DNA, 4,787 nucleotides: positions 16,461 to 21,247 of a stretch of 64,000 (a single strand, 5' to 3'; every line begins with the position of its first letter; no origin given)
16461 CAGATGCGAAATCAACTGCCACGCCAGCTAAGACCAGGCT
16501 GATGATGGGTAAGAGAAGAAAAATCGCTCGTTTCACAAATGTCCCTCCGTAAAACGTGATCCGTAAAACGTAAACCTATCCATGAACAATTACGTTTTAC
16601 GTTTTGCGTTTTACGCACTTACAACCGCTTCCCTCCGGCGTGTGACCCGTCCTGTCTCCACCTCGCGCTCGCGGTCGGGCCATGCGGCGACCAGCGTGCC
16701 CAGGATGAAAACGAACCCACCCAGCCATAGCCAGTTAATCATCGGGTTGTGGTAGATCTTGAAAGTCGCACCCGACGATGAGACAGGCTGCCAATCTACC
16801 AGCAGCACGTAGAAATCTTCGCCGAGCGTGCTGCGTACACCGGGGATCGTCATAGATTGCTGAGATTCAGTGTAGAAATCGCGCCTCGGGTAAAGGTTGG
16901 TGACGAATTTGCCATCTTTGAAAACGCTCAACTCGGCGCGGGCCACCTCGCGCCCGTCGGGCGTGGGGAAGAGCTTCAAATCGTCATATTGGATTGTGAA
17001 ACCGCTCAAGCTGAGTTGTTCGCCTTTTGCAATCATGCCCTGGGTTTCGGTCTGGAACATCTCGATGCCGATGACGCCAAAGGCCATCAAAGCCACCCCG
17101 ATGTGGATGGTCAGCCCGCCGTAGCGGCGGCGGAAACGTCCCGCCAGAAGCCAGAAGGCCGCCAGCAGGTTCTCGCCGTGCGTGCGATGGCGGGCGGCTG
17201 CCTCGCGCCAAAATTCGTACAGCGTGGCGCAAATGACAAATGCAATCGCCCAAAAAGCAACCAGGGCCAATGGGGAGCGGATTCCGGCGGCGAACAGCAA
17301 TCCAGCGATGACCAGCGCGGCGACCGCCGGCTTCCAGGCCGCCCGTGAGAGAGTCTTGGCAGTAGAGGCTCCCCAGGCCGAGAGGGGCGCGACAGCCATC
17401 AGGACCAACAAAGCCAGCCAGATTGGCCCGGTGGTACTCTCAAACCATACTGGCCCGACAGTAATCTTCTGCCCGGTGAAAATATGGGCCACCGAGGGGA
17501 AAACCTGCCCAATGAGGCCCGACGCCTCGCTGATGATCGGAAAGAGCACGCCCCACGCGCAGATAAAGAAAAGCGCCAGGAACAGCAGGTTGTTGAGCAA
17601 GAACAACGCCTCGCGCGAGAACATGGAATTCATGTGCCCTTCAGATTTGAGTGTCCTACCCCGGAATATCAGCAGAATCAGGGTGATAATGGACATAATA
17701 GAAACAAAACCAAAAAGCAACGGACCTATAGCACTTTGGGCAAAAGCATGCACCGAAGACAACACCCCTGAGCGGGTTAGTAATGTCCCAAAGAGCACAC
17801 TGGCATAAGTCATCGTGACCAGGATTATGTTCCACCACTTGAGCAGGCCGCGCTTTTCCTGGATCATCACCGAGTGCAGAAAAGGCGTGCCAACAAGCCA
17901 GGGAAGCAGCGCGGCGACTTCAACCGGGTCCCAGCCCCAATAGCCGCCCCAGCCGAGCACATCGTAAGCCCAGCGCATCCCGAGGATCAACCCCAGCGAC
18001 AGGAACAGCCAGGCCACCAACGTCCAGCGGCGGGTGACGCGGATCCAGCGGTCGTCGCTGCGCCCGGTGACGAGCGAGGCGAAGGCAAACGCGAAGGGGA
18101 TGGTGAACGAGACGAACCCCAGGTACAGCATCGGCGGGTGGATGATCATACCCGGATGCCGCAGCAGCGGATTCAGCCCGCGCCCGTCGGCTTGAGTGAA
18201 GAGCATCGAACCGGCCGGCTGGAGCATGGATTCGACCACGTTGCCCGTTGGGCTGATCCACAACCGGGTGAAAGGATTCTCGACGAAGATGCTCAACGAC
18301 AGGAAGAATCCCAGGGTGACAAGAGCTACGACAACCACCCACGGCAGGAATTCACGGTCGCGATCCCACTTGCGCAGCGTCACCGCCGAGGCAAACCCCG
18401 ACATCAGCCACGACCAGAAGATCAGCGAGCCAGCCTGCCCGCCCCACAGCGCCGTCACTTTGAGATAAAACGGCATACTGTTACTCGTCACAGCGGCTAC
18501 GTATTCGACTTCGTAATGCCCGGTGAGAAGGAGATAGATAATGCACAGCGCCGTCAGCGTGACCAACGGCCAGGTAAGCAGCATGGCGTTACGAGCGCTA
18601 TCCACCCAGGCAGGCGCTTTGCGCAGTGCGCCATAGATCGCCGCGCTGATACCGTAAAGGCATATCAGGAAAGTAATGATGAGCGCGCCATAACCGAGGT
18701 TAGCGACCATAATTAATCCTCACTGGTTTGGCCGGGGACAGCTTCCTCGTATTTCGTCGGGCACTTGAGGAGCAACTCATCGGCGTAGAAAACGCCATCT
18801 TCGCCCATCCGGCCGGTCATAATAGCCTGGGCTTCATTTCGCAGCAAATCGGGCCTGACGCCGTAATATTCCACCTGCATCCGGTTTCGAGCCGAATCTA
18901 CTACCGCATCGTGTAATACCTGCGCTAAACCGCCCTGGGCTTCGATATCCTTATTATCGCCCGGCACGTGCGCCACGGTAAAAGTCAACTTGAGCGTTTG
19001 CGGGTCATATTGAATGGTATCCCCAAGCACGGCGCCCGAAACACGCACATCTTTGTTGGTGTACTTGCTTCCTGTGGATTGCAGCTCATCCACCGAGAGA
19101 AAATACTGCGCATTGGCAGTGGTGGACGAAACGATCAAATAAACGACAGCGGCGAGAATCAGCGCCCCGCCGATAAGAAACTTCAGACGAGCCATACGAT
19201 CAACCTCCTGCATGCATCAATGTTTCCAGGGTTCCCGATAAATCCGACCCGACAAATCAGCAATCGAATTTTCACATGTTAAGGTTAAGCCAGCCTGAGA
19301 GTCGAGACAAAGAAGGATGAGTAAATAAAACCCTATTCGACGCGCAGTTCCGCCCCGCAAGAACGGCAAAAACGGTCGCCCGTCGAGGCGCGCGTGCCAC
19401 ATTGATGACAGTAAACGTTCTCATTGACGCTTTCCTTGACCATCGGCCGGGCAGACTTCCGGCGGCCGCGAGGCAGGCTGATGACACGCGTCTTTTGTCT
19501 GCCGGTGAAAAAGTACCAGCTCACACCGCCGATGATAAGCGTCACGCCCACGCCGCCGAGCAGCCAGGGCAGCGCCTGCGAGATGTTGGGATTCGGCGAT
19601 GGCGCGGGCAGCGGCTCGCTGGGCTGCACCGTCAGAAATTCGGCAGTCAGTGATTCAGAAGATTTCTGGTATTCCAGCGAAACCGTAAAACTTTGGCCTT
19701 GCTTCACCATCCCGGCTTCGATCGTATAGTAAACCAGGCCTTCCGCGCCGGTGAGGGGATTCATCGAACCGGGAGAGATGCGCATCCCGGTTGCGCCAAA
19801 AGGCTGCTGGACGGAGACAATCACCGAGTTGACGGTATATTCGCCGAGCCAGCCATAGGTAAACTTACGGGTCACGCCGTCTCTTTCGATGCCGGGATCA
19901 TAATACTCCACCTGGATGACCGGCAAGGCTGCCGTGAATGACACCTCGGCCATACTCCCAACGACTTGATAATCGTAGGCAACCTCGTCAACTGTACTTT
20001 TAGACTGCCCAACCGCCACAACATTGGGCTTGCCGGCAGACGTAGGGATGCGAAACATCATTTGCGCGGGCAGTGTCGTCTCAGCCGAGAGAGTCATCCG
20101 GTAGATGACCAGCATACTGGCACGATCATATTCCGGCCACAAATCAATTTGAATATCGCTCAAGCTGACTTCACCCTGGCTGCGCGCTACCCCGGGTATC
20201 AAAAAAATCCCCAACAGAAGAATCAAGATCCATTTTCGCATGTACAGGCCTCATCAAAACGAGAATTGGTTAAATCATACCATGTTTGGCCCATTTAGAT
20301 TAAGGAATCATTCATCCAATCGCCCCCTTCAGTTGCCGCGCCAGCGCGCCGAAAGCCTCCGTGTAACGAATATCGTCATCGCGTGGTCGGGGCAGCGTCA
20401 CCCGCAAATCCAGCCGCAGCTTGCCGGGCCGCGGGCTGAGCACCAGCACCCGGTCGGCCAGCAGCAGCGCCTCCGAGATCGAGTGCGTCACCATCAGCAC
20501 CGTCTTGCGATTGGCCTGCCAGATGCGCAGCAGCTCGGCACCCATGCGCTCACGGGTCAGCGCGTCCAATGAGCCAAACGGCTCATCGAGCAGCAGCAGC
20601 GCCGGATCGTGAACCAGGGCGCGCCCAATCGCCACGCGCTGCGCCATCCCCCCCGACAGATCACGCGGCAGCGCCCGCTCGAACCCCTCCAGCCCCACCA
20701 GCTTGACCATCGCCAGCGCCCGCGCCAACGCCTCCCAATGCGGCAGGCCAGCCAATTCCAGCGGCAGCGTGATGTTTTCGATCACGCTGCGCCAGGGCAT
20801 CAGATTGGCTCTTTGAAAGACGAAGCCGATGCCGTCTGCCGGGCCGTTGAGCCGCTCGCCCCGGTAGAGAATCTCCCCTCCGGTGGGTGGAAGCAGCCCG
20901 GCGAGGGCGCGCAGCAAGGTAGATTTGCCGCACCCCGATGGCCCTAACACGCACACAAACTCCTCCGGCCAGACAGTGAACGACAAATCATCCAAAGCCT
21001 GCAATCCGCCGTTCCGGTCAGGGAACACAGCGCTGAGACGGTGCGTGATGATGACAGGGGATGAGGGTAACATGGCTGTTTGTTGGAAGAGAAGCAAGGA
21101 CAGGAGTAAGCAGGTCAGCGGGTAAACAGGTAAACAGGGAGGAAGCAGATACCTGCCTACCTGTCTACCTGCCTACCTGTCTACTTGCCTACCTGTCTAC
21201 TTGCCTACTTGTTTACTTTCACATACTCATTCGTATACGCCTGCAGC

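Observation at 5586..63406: Dispersed families of degenerate 7- and 8-nt word arrays occupy most gene junctions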

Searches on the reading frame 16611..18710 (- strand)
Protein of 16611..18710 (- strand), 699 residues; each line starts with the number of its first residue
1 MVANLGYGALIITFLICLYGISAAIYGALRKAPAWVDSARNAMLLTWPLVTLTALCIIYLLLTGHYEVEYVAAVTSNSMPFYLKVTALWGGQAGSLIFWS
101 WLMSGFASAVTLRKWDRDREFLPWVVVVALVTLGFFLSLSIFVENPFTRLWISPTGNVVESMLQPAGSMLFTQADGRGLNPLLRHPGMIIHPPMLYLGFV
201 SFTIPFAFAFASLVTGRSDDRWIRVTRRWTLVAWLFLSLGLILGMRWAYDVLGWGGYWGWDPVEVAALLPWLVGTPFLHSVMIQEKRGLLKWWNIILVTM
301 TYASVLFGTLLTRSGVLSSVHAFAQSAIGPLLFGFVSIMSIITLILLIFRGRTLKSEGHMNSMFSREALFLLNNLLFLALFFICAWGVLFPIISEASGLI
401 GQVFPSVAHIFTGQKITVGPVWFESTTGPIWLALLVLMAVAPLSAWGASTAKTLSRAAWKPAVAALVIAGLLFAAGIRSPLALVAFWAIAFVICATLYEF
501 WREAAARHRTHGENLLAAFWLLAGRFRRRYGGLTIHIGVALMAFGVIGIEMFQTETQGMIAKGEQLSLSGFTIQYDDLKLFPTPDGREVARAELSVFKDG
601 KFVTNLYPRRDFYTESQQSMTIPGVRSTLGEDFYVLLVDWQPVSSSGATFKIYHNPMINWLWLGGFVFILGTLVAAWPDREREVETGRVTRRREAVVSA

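Call 7: search_protein_families(library=pfam, proteins=[window:16611-18710:-])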
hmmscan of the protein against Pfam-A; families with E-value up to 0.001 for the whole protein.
window:16611-18710:- (699 aa): 2 families
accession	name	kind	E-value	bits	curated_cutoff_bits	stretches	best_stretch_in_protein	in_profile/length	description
PF16327.10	CcmF_C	-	2.7e-48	165.3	28.7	1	342-676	10-320/323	Cytochrome c-type biogenesis protein CcmF C-terminal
PF01578.25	Cytochrom_C_asm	-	4.8e-36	124.8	29.9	1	89-314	1-206/212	Cytochrome C assembly protein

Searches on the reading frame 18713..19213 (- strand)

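Call 46: search_protein_families(library=pfam, proteins=[window:18713-19213:-])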
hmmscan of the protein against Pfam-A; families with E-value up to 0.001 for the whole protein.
window:18713-19213:- (166 aa): 1 family
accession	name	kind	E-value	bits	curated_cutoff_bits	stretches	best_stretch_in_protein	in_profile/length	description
PF03100.22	CcmE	-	2.3e-24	86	24.6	1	36-157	2-98/99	CcmE domain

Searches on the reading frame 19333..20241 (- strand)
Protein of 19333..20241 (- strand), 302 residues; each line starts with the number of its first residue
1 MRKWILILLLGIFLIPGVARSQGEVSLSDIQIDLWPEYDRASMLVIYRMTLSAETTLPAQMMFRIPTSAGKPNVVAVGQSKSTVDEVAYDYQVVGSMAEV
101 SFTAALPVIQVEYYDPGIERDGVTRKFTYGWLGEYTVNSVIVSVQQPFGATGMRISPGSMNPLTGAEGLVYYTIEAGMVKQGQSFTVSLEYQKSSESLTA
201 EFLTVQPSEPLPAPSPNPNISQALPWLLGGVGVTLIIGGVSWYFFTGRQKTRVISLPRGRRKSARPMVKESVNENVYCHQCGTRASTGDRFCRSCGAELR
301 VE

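Call 46: search_protein_families(library=pfam, proteins=[window:19333-20241:-])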
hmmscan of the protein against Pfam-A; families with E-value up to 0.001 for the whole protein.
window:19333-20241:- (302 aa): 3 families
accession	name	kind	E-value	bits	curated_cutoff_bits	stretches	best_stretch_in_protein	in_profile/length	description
PF13240.11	Zn_Ribbon_1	-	1e-06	28.7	25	1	277-299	1-23/23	zinc-ribbon domain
PF13248.11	Zn_ribbon_3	-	7.5e-06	25.7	27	1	275-299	2-26/26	zinc-ribbon domain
PF12773.13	DZR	-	0.00069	20.2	27.3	0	278-300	1-23/45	Double zinc ribbon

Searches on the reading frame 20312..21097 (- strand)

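Call 46: search_protein_families(library=pfam, proteins=[window:20312-21097:-])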
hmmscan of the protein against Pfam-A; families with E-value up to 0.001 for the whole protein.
window:20312-21097:- (261 aa): 6 families
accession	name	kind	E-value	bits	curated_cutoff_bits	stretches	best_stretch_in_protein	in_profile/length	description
PF00005.33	ABC_tran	-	2.1e-31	109.8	25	1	35-174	1-136/137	ABC transporter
PF13304.12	AAA_21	-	7e-08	33.3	27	0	47-69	1-23/304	AAA domain, putative AbiEii toxin, Type IV TA system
PF13191.12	AAA_16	-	3e-05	25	32.6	1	46-172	25-140/167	AAA ATPase domain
PF20703.3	nSTAND1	-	0.00012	22.3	27.1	1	38-71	26-57/379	Novel STAND NTPase 1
PF13401.12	AAA_22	-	0.00016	22.4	27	1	46-172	6-92/130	AAA domain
PF13555.12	AAA_29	-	0.00022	21.4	27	1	40-72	17-49/61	P-loop containing region of AAA domain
